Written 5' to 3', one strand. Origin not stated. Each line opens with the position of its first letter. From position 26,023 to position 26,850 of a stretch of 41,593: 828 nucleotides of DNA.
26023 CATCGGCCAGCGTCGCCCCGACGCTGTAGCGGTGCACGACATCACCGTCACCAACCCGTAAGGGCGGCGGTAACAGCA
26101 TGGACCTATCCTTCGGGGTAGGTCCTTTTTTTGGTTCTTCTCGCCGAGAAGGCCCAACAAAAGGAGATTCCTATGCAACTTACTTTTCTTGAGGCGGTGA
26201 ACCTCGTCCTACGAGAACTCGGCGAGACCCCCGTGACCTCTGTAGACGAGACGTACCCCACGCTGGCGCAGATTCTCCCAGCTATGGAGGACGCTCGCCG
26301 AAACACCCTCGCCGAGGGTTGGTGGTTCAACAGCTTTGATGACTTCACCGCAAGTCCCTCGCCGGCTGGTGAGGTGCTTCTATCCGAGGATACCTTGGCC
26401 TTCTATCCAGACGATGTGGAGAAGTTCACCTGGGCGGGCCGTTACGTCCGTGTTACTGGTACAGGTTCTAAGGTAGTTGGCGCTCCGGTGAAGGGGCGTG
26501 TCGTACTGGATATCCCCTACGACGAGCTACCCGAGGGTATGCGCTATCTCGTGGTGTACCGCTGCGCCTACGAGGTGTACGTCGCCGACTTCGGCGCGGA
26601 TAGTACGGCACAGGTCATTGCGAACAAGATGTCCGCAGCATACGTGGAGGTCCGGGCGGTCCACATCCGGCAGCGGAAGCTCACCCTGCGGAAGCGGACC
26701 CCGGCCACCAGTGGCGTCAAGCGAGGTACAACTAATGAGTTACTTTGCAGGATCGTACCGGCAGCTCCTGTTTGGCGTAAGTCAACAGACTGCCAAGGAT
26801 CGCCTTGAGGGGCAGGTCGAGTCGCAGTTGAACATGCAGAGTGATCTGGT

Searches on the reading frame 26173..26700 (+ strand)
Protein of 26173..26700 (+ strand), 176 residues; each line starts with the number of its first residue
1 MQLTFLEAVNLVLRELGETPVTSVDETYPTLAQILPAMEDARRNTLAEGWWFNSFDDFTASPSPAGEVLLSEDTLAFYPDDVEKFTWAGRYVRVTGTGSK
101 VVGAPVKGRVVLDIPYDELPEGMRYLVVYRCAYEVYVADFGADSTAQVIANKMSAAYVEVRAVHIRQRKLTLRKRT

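Call 60: find_related_loci(query=window:26173-26700:+, collection=viral_contigs, flank=1500)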
Query window:26173-26700:+ (176 aa) in viral_contigs; peptide patterns used: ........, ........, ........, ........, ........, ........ (x = any residue, [..] = any of these).
51 stretches matched a pattern; 3 encode a relative of the query (tblastn E <= 1e-3); 3 distinct loci.
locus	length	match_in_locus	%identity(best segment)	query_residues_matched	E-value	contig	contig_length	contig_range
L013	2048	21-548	96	1-176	8e-120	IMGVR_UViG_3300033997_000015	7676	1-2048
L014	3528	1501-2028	96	1-176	9e-116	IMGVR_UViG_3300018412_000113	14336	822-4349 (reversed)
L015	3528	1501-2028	95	1-176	2e-115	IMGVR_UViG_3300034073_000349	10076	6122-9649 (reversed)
